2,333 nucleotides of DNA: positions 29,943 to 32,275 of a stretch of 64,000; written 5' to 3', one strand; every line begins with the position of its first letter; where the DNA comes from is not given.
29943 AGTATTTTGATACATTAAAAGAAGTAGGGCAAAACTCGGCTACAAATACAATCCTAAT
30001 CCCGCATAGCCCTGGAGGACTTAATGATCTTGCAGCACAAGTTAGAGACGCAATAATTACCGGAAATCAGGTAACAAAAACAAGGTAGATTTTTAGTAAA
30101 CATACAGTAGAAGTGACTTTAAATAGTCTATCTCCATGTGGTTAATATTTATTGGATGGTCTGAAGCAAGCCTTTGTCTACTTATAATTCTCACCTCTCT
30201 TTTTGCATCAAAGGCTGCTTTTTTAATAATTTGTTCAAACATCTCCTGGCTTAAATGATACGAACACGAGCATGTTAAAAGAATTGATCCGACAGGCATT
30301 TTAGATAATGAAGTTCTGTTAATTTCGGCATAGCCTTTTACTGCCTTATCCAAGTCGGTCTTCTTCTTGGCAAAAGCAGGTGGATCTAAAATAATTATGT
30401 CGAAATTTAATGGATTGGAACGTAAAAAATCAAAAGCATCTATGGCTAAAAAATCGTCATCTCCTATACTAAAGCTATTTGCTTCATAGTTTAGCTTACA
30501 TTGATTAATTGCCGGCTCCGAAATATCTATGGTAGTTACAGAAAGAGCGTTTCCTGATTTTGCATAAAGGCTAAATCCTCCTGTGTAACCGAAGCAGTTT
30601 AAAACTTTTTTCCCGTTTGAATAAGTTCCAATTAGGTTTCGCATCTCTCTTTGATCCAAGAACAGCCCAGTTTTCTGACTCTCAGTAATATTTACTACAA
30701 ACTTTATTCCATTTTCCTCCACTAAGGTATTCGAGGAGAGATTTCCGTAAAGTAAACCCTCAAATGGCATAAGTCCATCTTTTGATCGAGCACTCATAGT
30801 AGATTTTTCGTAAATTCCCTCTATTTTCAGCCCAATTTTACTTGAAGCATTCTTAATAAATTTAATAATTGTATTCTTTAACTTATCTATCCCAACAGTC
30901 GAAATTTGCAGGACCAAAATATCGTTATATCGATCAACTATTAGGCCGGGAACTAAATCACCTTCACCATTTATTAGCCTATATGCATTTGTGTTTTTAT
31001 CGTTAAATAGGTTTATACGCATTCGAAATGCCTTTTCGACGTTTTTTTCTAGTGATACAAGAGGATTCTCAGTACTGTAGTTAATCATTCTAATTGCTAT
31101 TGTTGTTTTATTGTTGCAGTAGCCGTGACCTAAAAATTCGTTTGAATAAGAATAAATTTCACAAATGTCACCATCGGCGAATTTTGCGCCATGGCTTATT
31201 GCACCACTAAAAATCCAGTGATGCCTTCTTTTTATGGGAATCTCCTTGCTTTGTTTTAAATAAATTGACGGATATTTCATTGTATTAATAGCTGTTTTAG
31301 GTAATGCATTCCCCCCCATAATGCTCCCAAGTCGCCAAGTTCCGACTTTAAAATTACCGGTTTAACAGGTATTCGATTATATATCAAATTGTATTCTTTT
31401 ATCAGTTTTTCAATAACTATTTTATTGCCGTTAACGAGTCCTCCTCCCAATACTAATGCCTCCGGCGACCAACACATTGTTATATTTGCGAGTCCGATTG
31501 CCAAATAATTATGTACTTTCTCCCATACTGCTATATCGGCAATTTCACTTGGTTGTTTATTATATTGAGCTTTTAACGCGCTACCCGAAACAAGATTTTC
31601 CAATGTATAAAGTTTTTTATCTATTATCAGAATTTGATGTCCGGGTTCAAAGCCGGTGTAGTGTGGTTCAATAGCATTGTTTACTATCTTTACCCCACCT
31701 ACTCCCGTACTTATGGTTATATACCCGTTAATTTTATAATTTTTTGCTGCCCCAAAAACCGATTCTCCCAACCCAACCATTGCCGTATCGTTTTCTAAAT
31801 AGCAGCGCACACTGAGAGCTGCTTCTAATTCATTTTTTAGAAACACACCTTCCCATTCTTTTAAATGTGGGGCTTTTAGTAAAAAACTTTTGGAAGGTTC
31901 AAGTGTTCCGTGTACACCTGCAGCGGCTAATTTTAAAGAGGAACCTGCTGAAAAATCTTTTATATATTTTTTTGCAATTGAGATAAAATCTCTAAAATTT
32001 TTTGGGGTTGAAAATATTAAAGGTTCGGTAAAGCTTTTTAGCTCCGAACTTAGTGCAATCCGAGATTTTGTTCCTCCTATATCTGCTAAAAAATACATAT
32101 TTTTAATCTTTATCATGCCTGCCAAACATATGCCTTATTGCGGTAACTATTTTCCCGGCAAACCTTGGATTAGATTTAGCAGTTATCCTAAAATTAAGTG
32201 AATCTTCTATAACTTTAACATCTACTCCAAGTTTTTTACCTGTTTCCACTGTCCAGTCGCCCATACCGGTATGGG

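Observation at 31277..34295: Single-polypeptide G6PD-6PGD fusion (zwf-gnd) immediately upstream of a ROK glucokinase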

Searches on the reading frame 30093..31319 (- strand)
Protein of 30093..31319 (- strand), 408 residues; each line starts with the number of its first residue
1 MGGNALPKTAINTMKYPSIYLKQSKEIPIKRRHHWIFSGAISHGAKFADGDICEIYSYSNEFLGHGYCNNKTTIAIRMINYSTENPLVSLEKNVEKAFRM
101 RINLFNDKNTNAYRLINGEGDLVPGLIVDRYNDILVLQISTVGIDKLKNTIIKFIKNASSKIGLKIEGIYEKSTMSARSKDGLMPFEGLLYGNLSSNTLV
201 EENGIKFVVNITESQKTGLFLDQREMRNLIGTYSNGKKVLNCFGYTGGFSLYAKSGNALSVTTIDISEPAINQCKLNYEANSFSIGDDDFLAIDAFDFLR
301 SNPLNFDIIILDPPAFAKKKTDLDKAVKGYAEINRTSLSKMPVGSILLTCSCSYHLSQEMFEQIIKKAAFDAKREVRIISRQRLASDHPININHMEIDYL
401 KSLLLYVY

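Call 3: search_protein_families(library=pfam, proteins=[window:30093-31319:-], max_evalue=0.01)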
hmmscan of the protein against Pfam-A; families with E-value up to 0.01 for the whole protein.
window:30093-31319:- (408 aa): 5 families
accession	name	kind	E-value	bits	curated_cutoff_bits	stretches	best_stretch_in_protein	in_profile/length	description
PF10672.15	Methyltrans_SAM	-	1.1e-23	84.3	27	1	189-367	77-254/286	S-adenosylmethionine-dependent methyltransferase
PF17785.7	PUA_3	-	3.2e-15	56.1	22.6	1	19-79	1-62/64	PUA-like domain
PF03602.21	Cons_hypoth95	-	1.9e-07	31.4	24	1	228-321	34-128/182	Conserved hypothetical protein 95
PF13847.12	Methyltransf_31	-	0.00052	20.2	27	1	249-361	19-127/145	Methyltransferase domain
PF05175.20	MTS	-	0.00081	19.5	23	1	253-324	50-117/170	Methyltransferase small domain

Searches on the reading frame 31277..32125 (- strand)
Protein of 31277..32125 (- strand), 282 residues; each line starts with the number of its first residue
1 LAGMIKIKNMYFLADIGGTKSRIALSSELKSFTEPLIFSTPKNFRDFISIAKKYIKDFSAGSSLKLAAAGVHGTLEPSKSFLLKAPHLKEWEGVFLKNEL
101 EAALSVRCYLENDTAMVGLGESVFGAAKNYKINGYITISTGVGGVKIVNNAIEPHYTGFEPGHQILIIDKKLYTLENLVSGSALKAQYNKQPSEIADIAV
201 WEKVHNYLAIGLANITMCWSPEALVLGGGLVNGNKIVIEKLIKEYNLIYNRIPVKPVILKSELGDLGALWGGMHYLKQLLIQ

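Call 3: search_protein_families(library=pfam, proteins=[window:31277-32125:-], max_evalue=0.01)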
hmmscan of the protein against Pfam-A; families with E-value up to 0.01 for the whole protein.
window:31277-32125:- (282 aa): 1 family
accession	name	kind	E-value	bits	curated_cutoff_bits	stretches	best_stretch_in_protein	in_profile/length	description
PF00480.26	ROK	-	3.7e-26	92.8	22.9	1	15-274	5-289/294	ROK family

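Call 4: search_protein_families(library=ncbifam, proteins=[window:31277-32125:-], max_evalue=0.01)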
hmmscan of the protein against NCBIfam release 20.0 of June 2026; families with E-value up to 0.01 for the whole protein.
window:31277-32125:- (282 aa): 12 families
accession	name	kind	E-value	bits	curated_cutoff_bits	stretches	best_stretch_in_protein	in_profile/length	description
TIGR00744.1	ROK_glcA_fam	subfamily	2.3e-22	79.7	260.35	2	14-170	3-165/318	ROK family glucokinase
NF009835.0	PRK13310.1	equivalog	1.3e-13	50.9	380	2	10-152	1-144/303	N-acetylglucosamine kinase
NF045550.1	FrctkaseScrK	equivalog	4.4e-12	46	400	1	10-254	4-261/293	fructokinase ScrK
NF042998.1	bglucokin_BglK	equivalog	2.9e-08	33.3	550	1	55-151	45-141/291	beta-glucoside kinase BglK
NF007108.0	PRK09557.1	equivalog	4.5e-08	32.8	443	1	14-150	6-143/303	fructokinase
NF007251.0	PRK09698.1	equivalog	6.6e-07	28.9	253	1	7-244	4-262/304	allose kinase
NF047937.1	TransRegNagC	equivalog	1.2e-06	28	650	1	52-152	127-227/399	DNA-binding transcriptional regulator NagC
NF045551.1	GK_Pyrobac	equivalog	5.7e-06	25.8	500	0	198-265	206-269/294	ATP-dependent glucokinase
NF003461.0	PRK05082.1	subfamily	3e-05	23.6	283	1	14-159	6-150/291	N-acetylmannosamine kinase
NF045942.1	PolPhglucPhase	equivalog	8.7e-05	22.4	250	1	89-268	80-237/242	polyphosphate--glucose phosphotransferase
NF047821.1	NactlManKinNanK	equivalog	0.00042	20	450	1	14-152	6-143/288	N-acetylmannosamine kinase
NF049930.1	TransRegMlc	equivalog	0.00069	19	530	1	63-151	145-232/405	sugar metabolism global transcriptional regulator Mlc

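Call 50: search_solved_structures(query=window:31277-32116:-, max_evalue=0.001, show_alignments=1)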
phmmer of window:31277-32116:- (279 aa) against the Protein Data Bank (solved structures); distinct sequences matched with E-value up to 0.001: 14.
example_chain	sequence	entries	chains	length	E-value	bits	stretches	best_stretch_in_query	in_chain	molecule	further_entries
3vgk_A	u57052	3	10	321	1.7e-12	50.5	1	11-155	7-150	Glucokinase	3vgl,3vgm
3ohr_A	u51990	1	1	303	2.8e-12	49.8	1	13-233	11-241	Putative fructokinase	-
1xc3_A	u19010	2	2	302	2.9e-12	49.7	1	14-233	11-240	Putative fructokinase | fructokinase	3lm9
3vov_A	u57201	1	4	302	2.8e-11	46.5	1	12-161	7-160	Glucokinase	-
5nck_A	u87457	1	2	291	1.3e-10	44.3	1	11-272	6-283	N-acetylmannosamine kinase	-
7p7i_AAA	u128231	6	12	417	1.4e-09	41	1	195-269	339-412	Ubiquitin-like protein SMT3,N-acetyl-D-glucosamine kinase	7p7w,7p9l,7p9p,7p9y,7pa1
2qm1_A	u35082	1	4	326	2.1e-08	37.1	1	66-144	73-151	Glucokinase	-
3eo3_A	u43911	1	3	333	3.3e-08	36.5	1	10-166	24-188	Bifunctional UDP-N-acetylglucosamine 2-epimerase/N-acetylmannosamine kinase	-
2yhy_A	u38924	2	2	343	3.4e-08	36.4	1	10-166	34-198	BIFUNCTIONAL UDP-N-ACETYLGLUCOSAMINE 2-EPIMERASE/N-ACETYLMANNOSAMINE KINASE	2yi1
2yhw_A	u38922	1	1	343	6.9e-08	35.4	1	10-146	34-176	BIFUNCTIONAL UDP-N-ACETYLGLUCOSAMINE 2-EPIMERASE/N-ACETYLMANNOSAMINE KINASE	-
2ap1_A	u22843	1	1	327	1.1e-07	34.7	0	6-166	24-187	putative regulator protein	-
2gup_A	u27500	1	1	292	2.5e-06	30.3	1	11-257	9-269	ROK family protein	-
4db3_A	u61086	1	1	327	1.6e-05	27.6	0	199-269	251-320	N-acetyl-D-glucosamine kinase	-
3r8e_A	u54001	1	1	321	0.00056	22.6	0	9-197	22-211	Hypothetical sugar kinase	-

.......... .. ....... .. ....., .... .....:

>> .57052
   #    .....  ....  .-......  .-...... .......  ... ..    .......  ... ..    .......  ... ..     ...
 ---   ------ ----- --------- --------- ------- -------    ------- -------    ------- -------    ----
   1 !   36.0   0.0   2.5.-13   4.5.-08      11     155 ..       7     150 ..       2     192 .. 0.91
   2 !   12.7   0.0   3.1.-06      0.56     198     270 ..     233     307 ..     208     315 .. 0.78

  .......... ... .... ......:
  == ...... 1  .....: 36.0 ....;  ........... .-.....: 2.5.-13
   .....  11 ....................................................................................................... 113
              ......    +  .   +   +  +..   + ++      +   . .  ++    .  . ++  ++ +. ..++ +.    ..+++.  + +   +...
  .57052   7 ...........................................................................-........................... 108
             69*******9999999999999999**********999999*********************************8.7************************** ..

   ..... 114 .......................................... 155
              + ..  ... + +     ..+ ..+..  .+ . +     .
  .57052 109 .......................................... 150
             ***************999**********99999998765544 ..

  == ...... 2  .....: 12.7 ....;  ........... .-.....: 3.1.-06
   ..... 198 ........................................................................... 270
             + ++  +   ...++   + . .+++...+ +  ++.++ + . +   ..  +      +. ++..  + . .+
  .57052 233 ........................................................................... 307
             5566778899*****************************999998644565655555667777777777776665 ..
